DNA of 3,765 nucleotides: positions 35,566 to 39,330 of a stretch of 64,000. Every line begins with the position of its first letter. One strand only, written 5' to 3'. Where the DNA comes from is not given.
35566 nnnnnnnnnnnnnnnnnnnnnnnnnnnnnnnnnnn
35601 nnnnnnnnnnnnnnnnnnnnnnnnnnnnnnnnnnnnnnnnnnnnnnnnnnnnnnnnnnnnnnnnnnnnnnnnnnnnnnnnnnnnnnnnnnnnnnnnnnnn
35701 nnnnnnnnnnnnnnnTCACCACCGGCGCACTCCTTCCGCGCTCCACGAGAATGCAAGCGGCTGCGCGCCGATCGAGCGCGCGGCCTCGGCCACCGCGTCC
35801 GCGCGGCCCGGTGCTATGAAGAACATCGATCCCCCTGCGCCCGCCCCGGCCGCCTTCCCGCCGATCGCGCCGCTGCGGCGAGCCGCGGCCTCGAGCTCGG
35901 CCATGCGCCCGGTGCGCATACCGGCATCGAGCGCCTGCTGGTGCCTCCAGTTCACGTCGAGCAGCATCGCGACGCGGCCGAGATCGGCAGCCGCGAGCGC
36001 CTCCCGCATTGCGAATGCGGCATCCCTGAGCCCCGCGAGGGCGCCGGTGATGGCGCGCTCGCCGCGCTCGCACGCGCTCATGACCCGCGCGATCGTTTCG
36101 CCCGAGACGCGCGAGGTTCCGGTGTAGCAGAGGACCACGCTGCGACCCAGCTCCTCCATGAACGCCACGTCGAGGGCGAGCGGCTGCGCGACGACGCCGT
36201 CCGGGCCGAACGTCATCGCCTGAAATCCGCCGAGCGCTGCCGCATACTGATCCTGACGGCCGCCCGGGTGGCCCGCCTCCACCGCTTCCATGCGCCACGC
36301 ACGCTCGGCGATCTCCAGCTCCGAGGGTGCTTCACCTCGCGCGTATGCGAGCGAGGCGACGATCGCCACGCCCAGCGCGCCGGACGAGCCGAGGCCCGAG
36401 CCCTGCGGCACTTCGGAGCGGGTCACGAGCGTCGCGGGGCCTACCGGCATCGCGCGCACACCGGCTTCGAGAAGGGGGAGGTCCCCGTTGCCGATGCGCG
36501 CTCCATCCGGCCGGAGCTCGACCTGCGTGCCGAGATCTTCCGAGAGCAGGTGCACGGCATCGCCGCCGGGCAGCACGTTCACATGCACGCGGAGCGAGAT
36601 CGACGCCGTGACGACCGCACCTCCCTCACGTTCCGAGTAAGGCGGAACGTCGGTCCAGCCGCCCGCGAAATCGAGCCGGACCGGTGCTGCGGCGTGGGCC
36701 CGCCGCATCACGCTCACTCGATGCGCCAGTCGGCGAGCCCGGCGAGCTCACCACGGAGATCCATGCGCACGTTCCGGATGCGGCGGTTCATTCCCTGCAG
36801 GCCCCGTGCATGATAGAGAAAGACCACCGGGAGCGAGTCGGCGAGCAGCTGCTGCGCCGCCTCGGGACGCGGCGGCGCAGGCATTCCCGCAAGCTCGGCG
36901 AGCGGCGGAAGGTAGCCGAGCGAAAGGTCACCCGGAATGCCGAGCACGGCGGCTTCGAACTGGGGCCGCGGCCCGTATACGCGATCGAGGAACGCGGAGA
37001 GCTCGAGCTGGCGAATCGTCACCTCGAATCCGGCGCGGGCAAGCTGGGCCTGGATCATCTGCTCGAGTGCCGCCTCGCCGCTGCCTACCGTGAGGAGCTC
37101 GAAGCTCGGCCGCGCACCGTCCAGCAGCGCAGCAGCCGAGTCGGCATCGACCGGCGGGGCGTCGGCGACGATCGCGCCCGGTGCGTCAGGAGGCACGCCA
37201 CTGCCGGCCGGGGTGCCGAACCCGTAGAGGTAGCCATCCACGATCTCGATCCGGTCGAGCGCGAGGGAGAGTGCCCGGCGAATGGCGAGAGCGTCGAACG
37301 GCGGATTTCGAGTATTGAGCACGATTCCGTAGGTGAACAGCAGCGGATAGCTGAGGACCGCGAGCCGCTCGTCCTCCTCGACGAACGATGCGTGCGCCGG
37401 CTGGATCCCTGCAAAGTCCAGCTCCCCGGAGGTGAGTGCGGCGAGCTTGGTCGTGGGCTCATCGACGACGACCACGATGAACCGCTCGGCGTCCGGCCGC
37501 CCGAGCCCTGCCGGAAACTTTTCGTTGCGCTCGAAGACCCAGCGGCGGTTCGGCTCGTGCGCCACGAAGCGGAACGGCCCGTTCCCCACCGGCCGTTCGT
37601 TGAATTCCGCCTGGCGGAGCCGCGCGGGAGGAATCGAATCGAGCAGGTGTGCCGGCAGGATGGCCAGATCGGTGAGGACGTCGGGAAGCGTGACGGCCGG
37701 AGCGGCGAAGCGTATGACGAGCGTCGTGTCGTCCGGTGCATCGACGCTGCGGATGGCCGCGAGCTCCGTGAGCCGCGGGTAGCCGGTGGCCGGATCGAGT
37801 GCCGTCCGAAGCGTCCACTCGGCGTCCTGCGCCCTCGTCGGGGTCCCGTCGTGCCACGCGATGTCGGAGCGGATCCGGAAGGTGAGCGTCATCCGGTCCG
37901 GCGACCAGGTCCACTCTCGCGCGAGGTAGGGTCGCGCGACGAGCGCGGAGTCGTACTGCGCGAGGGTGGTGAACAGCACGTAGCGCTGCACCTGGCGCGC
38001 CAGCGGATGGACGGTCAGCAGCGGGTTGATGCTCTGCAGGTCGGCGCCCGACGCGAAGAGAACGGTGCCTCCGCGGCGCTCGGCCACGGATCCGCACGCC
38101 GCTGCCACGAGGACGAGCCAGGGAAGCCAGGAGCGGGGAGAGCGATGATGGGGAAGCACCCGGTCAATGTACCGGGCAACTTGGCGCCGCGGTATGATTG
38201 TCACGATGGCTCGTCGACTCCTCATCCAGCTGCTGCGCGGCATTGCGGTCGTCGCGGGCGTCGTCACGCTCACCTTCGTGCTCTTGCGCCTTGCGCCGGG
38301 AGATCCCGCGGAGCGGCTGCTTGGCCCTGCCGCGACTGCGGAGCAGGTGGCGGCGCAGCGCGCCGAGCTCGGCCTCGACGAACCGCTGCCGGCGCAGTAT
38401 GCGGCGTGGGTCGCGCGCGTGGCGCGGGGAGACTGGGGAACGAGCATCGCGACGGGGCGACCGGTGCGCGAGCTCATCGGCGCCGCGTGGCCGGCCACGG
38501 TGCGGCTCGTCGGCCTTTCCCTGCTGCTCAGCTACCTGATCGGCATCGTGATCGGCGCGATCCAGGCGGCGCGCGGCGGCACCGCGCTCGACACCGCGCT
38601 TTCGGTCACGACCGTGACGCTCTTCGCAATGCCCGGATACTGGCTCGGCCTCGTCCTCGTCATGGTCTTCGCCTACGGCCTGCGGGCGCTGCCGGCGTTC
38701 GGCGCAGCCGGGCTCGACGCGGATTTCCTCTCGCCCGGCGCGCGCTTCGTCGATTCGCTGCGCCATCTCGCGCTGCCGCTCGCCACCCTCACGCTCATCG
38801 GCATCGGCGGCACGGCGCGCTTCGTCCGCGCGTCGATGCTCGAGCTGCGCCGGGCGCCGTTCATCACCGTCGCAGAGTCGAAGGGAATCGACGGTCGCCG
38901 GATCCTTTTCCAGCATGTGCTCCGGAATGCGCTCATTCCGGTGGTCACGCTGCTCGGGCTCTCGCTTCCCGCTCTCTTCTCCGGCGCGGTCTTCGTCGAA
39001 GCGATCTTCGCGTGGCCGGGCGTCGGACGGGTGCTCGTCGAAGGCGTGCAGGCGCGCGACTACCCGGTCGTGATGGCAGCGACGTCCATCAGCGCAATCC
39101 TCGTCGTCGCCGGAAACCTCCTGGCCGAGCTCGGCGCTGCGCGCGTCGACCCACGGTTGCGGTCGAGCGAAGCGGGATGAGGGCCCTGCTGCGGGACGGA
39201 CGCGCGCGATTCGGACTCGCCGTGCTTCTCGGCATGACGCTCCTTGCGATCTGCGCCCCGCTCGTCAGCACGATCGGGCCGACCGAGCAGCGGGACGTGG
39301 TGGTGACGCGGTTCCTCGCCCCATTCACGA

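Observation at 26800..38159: Nine-gene, start/stop-overlapped enzyme operon that does not map to a pathway I recognise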

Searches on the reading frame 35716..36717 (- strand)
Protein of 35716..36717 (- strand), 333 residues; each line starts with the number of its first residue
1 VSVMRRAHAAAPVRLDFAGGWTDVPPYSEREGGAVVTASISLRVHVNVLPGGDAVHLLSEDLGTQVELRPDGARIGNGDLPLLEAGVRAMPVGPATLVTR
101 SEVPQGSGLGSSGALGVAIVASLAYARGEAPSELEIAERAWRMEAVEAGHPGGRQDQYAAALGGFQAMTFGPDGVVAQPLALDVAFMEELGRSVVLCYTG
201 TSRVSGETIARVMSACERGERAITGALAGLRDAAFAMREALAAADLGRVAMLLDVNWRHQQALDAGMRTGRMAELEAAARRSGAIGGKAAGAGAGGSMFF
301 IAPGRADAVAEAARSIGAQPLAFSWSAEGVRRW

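Call 3: search_protein_families(library=pfam, proteins=[window:35716-36717:-], max_evalue=0.001)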
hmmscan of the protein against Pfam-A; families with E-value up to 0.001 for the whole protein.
window:35716-36717:- (333 aa): 2 families
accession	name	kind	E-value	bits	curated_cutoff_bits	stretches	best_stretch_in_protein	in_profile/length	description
PF00288.32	GHMP_kinases_N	-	1.9e-14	54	22.3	1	91-164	15-87/87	GHMP kinases N terminal domain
PF08544.19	GHMP_kinases_C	-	3.8e-07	30.8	21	1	237-316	1-82/85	GHMP kinases C terminal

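Call 4: search_protein_families(library=ncbifam, proteins=[window:35716-36717:-], max_evalue=0.001)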
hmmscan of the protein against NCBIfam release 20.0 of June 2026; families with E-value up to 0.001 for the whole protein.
window:35716-36717:- (333 aa): 12 families
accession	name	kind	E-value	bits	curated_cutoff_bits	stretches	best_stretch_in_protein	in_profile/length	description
NF049969.1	GlMnHpPKinHddA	equivalog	2.1e-40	139.2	600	1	9-333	5-336/338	D-glycero-D-manno-heptose 7-phosphate kinase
NF009948.0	PRK13412.1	equivalog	5.7e-30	103.7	721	2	100-303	732-936/974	bifunctional fucokinase/fucose-1-phosphate guanylyltransferase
NF003036.0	PRK03926.1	equivalog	1.7e-24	86.5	403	1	35-331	24-297/302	mevalonate kinase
TIGR00549.1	mevalon_kin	equivalog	6.8e-21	75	163.05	1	93-300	80-275/276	mevalonate kinase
NF003006.0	PRK03817.1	equivalog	1.4e-07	30.9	443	1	93-164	86-157/352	galactokinase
NF001816.0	PRK00555.1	equivalog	1.4e-07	30.8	509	1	90-234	87-228/363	galactokinase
TIGR00131.1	gal_kin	equivalog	1.9e-06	27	226.65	1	90-164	107-180/388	galactokinase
TIGR01920.1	Shik_kin_archae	equivalog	3.7e-06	26.5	126.85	1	93-169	67-144/266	shikimate kinase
TIGR00191.1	thrB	equivalog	4.9e-06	25.6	168.25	1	93-171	79-150/304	homoserine kinase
NF003705.0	PRK05322.1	equivalog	5.2e-05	22.1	385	0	96-164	114-182/388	galactokinase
NF003472.0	PRK05101.1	equivalog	9.3e-05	21.5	499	1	92-165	110-183/382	galactokinase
NF002288.1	PRK01212.1-4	equivalog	0.00013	21.2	194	1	99-168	81-149/303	homoserine kinase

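Call 42: search_solved_structures(query=window:35716-36717:-, max_evalue=0.00001)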
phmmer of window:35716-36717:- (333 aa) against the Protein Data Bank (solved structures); distinct sequences matched with E-value up to 0.00001: 11.
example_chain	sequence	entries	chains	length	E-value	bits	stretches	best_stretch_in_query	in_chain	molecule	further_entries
4n3o_A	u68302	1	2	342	1.5e-38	136.3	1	3-333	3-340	Putative D-glycero-D-manno-heptose 7-phosphate kinase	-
3k85_A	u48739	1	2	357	7.1e-37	130.8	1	8-333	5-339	D-glycero-D-manno-heptose 1-phosphate kinase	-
4usm_A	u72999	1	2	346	3.6e-36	128.5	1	8-305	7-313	PUTATIVE SUGAR KINASE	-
4usk_A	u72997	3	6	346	8.5e-36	127.2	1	8-305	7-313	PUTATIVE SUGAR KINASE | SUGAR KINASE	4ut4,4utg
9iip_A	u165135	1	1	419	3.6e-21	79.2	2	100-307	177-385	L-fucokinase/L-fucose-1-P guanylyltransferase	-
5yys_A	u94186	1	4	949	2.7e-20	76.3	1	100-306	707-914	L-fucokinase, L-fucose-1-P guanylyltransferase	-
9iit_A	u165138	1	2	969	2.9e-20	76.2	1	100-306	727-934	L-fucokinase/L-fucose-1-P guanylyltransferase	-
6mde_A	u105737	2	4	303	2.3e-11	47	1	84-319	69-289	Mevalonate kinase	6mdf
4hac_A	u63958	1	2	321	2.9e-11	46.6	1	84-319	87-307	Mevalonate kinase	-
8teb_A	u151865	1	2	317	4.1e-08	36.3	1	97-325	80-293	Mevalonate kinase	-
2x7i_A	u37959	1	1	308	9.8e-07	31.8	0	270-317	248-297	MEVALONATE KINASE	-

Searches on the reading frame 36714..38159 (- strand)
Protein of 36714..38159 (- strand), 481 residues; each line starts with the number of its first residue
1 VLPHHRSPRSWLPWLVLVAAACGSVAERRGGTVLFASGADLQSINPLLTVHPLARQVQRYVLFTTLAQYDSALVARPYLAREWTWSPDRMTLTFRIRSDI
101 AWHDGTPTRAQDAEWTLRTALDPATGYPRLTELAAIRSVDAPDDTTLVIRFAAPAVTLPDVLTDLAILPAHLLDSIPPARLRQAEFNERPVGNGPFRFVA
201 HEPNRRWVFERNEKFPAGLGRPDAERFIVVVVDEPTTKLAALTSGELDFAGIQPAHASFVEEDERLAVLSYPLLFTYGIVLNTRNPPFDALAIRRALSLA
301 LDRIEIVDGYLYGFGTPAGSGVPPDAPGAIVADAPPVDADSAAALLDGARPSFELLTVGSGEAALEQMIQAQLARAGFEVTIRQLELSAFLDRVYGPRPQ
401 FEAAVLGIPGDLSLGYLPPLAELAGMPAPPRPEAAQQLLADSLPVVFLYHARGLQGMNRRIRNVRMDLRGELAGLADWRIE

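Call 3: search_protein_families(library=pfam, proteins=[window:36714-38159:-], max_evalue=0.001)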
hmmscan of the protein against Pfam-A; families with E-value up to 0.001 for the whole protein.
window:36714-38159:- (481 aa): 1 family
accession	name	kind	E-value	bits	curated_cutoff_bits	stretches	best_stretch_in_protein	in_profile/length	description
PF00496.27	SBP_bac_5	-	8.1e-67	226.3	32.4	1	76-395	3-335/368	Bacterial extracellular solute-binding proteins, family 5 Middle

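Call 4: search_protein_families(library=ncbifam, proteins=[window:36714-38159:-], max_evalue=0.001)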
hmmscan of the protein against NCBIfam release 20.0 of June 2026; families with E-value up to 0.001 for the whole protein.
window:36714-38159:- (481 aa): 10 families
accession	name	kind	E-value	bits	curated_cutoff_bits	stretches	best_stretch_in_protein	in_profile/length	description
NF045467.1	Opp4A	equivalog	2.7e-28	98.6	650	1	28-349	32-378/556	oligopeptide ABC transporter substrate-binding protein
TIGR02294.1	nickel_nikA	equivalog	1.3e-25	89.9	393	1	33-349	8-325/501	nickel ABC transporter substrate-binding protein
NF011942.0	PRK15413.1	equivalog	1.5e-23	83.3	594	1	9-382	7-380/512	glutathione ABC transporter substrate-binding protein GsiB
NF045468.1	Opp5A_nikA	equivalog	6.1e-23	81.1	600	1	43-347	30-314/488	nickel ABC transporter substrate-binding protein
NF043070.1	DppA_dipep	equivalog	2.8e-14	52.6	1005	1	25-328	23-344/535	dipeptide ABC transporter periplasmic-binding protein DppA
NF011689.0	PRK15109.1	equivalog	3.6e-13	49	560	1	49-323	57-344/547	ABC transporter substrate-binding protein SapA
NF047575.1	opine_bind_CntA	exception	1.8e-12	46.6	800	1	28-252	34-250/535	staphylopine-dependent metal ABC transporter substrate-binding lipoprotein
NF011684.0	PRK15104.1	equivalog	1e-10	41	947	1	32-329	40-351/543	oligopeptide ABC transporter substrate-binding protein OppA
TIGR04028.1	SBP_KPN_01854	hypoth_equivalog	9.1e-09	34.4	468.5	1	70-347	39-327/509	TIGR04028 family ABC transporter substrate-binding protein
NF007287.0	PRK09755.1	equivalog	1.3e-08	34.2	1098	0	231-328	246-342/535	ABC transporter substrate-binding protein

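Call 41: search_solved_structures(query=window:36714-38159:-, max_evalue=1e-10)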
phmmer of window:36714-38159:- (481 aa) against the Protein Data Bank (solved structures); distinct sequences matched with E-value up to 1e-10: 53.
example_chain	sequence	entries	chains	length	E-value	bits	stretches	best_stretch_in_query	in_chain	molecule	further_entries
8efz_A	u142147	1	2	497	1.6e-31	112.9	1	27-321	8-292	Extracellular solute-binding protein family 5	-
5isu_A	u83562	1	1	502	2.9e-28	102.2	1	21-313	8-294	Lmo0135 protein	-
8upi_A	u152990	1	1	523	1.4e-26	96.6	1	29-386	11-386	Peptide ABC transporter substrate-binding protein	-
6hlx_A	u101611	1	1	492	1.8e-25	92.9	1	61-390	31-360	AgaA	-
4oet_A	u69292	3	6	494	3.1e-25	92.2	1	59-316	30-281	Putative peptide ABC-transport system periplasmic peptide-binding protein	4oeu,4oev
6dqr_A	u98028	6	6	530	1.3e-23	86.8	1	33-318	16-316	Periplasmic oligopeptide-binding protein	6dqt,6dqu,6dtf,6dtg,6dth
6dqq_A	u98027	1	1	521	1.3e-23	86.8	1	33-318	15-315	Periplasmic oligopeptide-binding protein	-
5u4o_A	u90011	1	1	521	2.1e-23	86.2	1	22-392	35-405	ABC transporter substrate-binding protein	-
2noo_A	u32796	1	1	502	3.3e-23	85.5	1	58-349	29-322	Nickel-binding periplasmic protein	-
1xoc_A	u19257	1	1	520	6.4e-23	84.6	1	28-318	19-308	Oligopeptide-binding protein appA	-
8spm_A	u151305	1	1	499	3.8e-22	82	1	58-349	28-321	Nickel ABC transporter, nickel/metallophore periplasmic binding protein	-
3mzb_A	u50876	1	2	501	3.8e-22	82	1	58-349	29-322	Nickel-binding periplasmic protein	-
1zlq_A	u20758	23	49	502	3.9e-22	82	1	58-349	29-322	Nickel-binding periplasmic protein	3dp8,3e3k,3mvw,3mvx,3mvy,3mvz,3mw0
3qim_A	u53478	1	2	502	4e-22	81.9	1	58-349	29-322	Nickel-binding periplasmic protein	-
9t0v_A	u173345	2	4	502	4e-22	81.9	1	58-349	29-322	Nickel-binding periplasmic protein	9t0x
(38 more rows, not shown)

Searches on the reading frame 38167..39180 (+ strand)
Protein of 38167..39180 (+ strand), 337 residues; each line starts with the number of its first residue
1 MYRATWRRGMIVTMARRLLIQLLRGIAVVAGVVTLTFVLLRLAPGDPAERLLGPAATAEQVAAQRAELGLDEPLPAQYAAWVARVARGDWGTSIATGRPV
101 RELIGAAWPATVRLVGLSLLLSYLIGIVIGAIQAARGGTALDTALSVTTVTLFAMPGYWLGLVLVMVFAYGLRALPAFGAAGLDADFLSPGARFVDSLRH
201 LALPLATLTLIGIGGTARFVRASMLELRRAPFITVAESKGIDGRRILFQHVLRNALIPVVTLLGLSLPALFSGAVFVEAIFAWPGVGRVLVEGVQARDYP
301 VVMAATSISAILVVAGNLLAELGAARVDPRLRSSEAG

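Call 7: search_protein_families(library=pfam, proteins=[window:38167-39180:+], max_evalue=0.001)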
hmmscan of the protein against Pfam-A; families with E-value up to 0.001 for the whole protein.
window:38167-39180:+ (337 aa): 2 families
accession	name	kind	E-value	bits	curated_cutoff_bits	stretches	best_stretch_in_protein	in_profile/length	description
PF00528.27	BPD_transp_1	-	8.6e-37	127.1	26.4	1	126-332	1-183/184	Binding-protein-dependent transport system inner membrane component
PF19300.4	BPD_transp_1_N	-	4.3e-10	40.2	23.8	1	17-89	4-76/114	Binding-prot-dependent transport system membrane comp, N-term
